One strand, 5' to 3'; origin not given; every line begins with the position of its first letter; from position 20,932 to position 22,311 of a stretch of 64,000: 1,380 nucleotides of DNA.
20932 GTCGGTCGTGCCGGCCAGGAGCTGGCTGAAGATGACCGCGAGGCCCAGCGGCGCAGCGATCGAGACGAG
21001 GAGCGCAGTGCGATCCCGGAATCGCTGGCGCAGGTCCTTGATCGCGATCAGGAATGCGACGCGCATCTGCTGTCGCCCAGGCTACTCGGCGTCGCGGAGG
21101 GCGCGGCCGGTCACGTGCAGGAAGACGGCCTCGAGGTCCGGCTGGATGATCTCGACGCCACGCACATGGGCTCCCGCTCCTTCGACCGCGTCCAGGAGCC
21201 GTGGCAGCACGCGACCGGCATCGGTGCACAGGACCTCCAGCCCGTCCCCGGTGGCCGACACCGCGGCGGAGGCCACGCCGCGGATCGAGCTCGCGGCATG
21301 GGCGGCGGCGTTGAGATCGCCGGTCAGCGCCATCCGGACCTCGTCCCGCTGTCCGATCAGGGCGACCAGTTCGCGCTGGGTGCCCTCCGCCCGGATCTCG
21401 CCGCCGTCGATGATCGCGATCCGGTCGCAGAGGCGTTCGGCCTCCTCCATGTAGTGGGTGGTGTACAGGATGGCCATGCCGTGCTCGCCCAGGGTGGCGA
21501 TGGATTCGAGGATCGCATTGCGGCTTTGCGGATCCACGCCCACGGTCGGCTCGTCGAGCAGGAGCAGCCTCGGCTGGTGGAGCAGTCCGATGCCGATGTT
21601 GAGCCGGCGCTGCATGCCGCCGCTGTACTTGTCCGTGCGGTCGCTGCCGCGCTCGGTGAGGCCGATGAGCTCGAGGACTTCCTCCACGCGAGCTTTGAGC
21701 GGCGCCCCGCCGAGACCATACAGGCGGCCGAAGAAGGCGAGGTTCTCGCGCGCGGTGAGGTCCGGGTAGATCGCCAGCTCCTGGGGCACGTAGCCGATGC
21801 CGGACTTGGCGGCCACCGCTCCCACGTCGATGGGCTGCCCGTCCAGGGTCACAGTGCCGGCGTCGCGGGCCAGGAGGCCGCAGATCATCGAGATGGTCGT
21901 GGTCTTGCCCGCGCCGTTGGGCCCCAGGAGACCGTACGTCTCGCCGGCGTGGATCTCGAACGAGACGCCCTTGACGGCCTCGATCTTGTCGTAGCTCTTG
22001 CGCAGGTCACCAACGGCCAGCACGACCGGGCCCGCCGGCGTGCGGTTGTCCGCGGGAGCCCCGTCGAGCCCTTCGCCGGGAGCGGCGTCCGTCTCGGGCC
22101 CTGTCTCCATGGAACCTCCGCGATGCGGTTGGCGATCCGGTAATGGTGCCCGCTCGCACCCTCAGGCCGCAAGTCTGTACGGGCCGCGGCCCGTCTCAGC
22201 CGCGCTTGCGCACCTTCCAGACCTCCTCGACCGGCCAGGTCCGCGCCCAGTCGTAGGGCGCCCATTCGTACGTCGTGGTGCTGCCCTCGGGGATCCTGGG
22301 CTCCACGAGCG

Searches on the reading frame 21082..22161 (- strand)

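Call 65: search_protein_families(library=pfam, proteins=[window:21082-22161:-], max_evalue=0.00001)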
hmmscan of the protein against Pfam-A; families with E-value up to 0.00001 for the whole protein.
window:21082-22161:- (359 aa): 2 families
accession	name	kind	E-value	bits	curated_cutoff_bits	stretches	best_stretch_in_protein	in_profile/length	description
PF00005.33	ABC_tran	-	2.2e-33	116.2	25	1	64-206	2-136/137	ABC transporter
PF13304.12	AAA_21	-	4.8e-08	33.9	27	0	179-236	238-298/304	AAA domain, putative AbiEii toxin, Type IV TA system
